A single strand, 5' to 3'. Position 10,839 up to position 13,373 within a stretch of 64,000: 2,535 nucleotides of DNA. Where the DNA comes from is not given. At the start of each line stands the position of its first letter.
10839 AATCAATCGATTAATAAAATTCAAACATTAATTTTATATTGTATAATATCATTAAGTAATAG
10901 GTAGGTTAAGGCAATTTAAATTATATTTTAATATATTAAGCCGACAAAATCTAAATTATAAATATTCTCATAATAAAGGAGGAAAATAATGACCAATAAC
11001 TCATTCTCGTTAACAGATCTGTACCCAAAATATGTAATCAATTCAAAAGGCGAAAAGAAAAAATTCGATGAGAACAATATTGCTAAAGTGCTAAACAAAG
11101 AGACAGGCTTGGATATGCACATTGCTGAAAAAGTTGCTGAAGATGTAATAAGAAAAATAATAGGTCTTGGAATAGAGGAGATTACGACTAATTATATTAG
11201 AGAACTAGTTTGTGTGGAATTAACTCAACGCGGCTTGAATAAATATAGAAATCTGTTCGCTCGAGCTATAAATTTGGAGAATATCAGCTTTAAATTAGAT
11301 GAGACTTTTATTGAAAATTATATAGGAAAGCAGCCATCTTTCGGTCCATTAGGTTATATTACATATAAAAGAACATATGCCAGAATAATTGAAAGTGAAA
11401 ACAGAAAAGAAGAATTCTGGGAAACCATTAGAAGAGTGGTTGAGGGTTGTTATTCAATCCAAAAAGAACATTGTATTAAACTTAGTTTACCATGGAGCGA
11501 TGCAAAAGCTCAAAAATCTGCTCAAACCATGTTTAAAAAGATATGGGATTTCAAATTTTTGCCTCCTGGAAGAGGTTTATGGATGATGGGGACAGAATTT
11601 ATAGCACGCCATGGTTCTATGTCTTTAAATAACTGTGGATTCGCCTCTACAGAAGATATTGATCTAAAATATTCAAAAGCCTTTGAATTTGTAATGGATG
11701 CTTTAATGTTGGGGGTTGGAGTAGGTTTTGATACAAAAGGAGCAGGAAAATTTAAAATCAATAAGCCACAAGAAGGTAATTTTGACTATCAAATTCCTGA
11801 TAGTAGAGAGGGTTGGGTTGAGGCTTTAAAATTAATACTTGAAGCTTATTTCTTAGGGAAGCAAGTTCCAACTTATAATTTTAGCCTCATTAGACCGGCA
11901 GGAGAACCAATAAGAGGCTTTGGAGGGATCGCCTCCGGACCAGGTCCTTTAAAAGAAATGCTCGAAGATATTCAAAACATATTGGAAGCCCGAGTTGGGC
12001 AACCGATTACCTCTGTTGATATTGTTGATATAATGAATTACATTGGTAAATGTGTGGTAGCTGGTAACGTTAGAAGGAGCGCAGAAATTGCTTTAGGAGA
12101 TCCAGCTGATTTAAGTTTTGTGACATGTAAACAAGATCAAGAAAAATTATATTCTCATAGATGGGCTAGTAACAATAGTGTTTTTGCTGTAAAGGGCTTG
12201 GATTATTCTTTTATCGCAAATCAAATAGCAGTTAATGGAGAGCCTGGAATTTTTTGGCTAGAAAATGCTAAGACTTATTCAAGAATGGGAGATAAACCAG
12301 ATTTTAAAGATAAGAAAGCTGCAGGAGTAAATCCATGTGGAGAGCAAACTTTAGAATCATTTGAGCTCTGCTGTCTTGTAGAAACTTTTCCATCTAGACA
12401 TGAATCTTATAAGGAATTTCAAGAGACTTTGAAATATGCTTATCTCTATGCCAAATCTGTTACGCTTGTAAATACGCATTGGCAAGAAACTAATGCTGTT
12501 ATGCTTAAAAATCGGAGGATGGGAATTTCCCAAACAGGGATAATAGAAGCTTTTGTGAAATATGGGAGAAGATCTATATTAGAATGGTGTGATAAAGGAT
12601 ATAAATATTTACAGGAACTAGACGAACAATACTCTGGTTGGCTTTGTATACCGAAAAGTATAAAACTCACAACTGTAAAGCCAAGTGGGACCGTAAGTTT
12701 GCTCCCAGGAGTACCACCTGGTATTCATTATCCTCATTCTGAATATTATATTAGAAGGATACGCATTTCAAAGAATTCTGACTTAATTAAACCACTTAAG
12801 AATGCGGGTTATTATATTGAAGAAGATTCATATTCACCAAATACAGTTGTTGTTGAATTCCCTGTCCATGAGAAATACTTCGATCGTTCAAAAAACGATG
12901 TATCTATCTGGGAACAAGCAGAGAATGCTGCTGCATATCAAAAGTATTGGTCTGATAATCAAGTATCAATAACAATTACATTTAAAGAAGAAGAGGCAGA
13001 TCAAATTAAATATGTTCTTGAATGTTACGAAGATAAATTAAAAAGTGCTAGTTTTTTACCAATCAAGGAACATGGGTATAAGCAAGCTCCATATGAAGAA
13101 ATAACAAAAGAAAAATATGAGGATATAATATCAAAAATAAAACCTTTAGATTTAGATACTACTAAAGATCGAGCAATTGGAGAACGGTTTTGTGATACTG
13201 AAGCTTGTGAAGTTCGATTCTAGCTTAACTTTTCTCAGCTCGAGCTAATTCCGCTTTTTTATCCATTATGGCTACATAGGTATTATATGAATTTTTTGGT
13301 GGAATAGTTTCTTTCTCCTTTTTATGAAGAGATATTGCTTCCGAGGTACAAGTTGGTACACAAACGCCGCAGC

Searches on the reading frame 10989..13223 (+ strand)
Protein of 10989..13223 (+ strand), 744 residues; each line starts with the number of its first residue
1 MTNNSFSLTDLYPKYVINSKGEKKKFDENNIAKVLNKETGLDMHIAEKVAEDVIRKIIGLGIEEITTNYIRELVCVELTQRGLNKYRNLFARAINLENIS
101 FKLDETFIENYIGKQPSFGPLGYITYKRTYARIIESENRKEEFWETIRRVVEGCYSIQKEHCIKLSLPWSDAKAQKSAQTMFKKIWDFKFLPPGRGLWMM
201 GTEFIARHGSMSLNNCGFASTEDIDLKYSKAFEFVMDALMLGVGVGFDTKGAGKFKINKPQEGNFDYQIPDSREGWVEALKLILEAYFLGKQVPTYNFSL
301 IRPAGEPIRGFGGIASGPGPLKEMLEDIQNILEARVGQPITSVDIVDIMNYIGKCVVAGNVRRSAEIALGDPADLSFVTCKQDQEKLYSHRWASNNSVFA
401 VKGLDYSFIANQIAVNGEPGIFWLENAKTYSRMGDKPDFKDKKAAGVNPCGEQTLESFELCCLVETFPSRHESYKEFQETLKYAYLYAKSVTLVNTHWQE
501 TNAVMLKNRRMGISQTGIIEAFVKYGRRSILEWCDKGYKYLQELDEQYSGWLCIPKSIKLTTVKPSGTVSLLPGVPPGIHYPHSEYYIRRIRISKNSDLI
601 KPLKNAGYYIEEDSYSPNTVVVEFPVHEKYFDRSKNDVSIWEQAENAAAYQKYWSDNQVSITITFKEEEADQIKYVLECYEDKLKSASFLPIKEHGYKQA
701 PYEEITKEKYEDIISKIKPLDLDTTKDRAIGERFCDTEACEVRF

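Call 3: search_protein_families(library=pfam, proteins=[window:10989-13223:+], max_evalue=1)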
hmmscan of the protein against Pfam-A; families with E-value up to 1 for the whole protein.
window:10989-13223:+ (744 aa): 5 families
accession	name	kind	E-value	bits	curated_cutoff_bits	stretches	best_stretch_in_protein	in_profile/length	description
PF17975.6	RNR_Alpha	-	3e-33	114.8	26.4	1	103-202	1-101/101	Ribonucleotide reductase alpha domain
PF21995.1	RNR-II_ins_dom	-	9.1e-17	61.7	27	1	262-332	32-107/107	B12-dependent ribonucleotide reductase, insertion domain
PF02867.20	Ribonuc_red_lgC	-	2.4e-08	33.5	23.9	3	296-330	34-68/523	Ribonucleotide reductase, barrel domain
PF03477.21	ATP-cone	-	2.5e-06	28.4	25.8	1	14-83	1-72/88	ATP cone domain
PF00317.26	Ribonuc_red_lgN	-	0.17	12.4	28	1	118-203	3-75/77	Ribonucleotide reductase, all-alpha domain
